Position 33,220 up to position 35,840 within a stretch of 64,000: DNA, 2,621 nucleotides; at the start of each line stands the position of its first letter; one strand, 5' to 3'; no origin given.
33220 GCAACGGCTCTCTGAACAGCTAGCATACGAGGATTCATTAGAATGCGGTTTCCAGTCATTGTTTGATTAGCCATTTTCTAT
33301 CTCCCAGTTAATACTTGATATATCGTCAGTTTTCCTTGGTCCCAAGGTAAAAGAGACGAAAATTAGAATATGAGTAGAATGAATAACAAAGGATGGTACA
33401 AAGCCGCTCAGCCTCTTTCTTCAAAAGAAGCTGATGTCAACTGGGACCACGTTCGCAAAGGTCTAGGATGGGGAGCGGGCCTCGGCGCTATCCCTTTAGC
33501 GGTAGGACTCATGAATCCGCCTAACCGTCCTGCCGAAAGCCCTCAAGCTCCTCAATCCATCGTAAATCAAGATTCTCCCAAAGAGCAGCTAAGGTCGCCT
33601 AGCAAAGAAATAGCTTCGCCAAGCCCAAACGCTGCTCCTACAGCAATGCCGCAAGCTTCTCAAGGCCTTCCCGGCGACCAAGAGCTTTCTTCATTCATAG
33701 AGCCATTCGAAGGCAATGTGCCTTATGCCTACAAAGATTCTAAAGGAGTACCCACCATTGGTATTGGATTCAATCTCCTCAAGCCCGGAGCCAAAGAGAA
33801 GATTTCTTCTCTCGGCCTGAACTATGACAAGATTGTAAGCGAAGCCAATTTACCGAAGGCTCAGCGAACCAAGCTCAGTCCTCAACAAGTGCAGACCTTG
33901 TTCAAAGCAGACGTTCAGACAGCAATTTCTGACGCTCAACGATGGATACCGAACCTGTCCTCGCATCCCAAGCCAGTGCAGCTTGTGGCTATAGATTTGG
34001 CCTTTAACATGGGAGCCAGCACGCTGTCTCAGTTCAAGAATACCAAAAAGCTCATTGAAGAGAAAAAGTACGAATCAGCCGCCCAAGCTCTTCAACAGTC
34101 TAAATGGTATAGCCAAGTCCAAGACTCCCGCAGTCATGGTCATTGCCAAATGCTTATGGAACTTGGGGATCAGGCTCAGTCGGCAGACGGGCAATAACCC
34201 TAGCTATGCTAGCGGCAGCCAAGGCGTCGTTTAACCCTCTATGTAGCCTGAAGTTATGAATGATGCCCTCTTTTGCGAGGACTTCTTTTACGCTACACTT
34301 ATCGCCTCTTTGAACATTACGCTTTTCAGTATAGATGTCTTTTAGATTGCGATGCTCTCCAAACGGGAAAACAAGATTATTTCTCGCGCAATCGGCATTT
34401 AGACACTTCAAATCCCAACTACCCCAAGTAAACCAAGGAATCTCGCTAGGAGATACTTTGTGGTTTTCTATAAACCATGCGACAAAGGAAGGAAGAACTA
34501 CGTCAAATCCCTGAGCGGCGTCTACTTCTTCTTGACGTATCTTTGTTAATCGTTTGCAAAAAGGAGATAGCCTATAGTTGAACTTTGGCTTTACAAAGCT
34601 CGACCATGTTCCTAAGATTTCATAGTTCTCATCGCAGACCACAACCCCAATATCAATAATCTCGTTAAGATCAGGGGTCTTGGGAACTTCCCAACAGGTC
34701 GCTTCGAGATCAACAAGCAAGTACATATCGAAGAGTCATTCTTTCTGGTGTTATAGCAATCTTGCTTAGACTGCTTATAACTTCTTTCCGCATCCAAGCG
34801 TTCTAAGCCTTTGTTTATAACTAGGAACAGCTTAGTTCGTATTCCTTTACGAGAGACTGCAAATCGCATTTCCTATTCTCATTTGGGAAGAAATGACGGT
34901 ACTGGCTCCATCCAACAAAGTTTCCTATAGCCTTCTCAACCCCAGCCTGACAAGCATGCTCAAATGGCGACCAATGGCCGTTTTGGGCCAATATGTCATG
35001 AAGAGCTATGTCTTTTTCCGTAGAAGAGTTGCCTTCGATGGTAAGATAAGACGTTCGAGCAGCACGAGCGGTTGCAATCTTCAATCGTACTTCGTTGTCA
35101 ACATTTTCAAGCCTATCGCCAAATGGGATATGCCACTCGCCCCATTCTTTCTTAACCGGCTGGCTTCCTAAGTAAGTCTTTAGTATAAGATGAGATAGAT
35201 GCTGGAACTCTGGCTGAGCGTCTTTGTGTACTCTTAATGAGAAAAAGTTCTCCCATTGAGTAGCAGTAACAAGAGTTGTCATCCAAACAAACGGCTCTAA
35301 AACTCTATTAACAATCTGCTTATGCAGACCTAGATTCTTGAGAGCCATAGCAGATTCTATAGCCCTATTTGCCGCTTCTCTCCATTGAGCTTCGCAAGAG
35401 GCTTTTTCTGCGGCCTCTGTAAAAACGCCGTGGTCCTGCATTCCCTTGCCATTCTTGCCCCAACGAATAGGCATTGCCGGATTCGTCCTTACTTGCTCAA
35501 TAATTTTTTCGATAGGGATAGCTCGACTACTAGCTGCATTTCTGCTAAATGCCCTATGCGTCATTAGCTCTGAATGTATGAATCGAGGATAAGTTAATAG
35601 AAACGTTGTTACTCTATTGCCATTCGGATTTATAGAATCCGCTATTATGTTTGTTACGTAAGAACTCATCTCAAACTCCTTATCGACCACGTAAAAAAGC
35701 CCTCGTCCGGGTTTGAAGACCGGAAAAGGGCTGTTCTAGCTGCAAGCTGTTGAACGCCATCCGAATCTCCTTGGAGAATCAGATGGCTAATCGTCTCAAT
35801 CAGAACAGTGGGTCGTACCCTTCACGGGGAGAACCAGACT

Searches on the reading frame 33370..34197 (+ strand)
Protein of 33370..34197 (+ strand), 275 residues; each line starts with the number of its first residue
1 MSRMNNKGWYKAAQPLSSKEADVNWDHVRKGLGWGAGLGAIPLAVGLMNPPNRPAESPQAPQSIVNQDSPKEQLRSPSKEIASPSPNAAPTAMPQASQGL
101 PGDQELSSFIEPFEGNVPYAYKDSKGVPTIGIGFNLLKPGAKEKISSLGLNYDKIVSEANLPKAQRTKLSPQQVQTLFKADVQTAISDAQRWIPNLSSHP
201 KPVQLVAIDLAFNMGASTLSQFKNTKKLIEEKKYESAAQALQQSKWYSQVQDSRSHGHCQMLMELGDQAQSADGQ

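Call 29: search_protein_families(library=pfam, proteins=[window:33370-34197:+], max_evalue=0.001)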
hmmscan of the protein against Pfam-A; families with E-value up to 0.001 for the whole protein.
window:33370-34197:+ (275 aa): 1 family
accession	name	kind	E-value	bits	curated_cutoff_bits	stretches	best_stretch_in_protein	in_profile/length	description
PF00959.24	Phage_lysozyme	-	2.3e-08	34.9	22.3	1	113-246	3-107/125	Phage lysozyme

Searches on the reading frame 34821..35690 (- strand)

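Call 29: search_protein_families(library=pfam, proteins=[window:34821-35690:-], max_evalue=0.001)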
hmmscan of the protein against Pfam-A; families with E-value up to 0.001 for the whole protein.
window:34821-35690:- (289 aa): 1 family
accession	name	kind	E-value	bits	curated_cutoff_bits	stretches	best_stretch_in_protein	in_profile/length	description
PF02511.20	Thy1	-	1.8e-15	57.7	24.8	1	28-172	59-184/191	Thymidylate synthase complementing protein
